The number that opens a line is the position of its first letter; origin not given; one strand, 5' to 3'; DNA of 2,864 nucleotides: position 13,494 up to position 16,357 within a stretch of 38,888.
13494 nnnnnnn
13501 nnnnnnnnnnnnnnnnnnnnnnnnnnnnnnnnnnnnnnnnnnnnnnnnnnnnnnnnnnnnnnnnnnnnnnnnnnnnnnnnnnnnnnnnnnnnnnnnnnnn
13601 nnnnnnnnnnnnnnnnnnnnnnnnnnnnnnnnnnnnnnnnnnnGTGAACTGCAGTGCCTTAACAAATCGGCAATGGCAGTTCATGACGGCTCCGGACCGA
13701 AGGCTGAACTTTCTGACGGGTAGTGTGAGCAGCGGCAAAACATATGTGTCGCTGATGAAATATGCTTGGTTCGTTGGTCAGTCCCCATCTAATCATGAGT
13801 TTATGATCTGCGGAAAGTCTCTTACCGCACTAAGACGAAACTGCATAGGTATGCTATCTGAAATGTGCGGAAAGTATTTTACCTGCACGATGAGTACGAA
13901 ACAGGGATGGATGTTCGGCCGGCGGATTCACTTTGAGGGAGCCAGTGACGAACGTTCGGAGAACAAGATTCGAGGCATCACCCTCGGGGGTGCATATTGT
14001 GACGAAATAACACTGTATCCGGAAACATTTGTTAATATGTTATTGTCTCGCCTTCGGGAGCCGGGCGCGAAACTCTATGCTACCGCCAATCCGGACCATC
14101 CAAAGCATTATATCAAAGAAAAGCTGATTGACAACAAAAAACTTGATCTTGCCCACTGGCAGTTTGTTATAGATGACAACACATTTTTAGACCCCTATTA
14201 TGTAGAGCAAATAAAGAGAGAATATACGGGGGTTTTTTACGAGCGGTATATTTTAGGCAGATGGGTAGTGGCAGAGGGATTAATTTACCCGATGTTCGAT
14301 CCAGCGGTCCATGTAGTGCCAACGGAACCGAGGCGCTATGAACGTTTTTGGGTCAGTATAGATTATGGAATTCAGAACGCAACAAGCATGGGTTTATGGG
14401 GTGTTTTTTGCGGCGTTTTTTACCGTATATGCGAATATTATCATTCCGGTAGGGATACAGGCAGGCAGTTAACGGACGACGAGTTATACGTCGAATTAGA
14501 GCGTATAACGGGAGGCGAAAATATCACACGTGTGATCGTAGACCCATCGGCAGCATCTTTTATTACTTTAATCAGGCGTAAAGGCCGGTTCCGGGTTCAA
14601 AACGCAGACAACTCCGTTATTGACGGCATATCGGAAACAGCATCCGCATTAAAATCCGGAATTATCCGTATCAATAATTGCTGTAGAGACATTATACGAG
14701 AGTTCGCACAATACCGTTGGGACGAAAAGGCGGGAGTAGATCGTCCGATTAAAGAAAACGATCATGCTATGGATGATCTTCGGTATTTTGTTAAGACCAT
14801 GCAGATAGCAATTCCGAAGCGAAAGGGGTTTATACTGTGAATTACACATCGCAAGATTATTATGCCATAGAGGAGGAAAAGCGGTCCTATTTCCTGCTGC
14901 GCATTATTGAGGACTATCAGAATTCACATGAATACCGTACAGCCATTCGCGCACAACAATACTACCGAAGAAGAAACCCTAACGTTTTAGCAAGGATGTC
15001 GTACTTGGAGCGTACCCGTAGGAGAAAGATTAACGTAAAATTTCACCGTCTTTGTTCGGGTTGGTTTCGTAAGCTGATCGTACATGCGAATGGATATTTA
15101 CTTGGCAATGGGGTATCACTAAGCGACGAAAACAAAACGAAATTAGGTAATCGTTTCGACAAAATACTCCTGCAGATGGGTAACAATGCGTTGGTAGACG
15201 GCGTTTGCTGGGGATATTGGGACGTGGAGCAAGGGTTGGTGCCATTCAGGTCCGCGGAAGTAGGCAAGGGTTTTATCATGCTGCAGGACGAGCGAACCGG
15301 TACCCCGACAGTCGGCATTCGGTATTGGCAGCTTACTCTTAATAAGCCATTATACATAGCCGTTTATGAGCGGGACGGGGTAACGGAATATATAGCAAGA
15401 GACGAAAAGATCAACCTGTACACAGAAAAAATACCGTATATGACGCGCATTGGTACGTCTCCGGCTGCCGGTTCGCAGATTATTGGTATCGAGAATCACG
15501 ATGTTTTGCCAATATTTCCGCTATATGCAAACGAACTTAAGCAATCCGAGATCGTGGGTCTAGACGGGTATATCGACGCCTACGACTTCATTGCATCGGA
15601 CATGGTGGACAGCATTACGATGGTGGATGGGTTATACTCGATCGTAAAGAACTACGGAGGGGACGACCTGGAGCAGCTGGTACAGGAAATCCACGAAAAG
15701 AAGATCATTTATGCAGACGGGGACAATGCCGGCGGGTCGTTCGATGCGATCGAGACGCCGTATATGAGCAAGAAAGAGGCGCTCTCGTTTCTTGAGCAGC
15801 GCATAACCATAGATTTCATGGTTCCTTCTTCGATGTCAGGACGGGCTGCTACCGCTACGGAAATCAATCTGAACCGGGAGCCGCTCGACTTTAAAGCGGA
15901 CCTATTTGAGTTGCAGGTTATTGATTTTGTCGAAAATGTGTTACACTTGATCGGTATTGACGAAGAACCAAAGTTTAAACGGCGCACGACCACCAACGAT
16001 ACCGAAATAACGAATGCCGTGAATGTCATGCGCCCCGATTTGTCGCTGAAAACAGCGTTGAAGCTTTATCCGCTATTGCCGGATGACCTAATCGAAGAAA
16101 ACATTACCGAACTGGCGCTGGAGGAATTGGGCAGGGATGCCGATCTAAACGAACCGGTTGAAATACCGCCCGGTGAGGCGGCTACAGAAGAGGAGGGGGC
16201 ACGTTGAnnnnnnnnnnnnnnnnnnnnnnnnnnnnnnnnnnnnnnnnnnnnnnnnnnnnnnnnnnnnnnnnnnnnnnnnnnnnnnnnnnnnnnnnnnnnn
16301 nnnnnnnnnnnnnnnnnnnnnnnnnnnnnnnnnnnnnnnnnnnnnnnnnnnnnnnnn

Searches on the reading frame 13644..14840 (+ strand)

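Call 23: search_protein_families(library=pfam, proteins=[window:13644-14840:+], max_evalue=0.01)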
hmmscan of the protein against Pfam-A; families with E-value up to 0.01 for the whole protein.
window:13644-14840:+ (398 aa): 2 families
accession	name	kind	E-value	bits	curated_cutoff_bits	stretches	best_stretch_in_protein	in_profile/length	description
PF03237.21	Terminase_6N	-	9.2e-12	45.5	22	1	26-218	4-211/215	Terminase large subunit, T4likevirus-type, N-terminal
PF04466.19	Terminase_3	-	1.3e-07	31.8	23.2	1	77-193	63-186/201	Phage terminase large subunit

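Call 24: search_protein_families(library=phrogs, proteins=[window:13644-14840:+], max_evalue=0.001)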
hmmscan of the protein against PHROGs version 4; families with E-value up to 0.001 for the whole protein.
window:13644-14840:+ (398 aa): 8 families
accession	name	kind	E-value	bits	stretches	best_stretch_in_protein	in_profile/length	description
phrog_10250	-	head and packaging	8.3e-51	173.9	1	191-388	2-217/228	terminase large subunit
phrog_2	-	head and packaging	2.5e-48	166.4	1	10-383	270-589/807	terminase large subunit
phrog_5653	-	head and packaging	7.8e-23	82.2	1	205-390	1-184/199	terminase large subunit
phrog_6672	-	head and packaging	2.1e-16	60.8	1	295-388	35-131/145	terminase large subunit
phrog_3717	-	head and packaging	3.3e-13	50.7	1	75-247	85-264/277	terminase large subunit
phrog_979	-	head and packaging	3e-12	47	1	7-159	155-312/642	terminase large subunit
phrog_22023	-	unknown function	1.4e-07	32.9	1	145-268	26-149/153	-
phrog_30463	-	unknown function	0.00015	23.4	1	320-383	10-70/101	-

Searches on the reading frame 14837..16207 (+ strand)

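Call 23: search_protein_families(library=pfam, proteins=[window:14837-16207:+], max_evalue=0.01)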
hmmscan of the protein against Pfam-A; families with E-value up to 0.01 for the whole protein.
window:14837-16207:+ (456 aa): 1 family
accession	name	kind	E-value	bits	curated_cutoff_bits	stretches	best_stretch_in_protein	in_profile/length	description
PF05133.19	SPP1_portal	-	2.1e-27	96.6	25.5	1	27-426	6-406/416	Phage portal protein, SPP1 Gp6-like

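Call 24: search_protein_families(library=phrogs, proteins=[window:14837-16207:+], max_evalue=0.001)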
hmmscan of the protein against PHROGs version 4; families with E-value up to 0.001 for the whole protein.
window:14837-16207:+ (456 aa): 1 family
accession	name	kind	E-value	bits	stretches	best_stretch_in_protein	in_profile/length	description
phrog_64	-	head and packaging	4.8e-32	112.1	1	11-430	69-495/547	portal protein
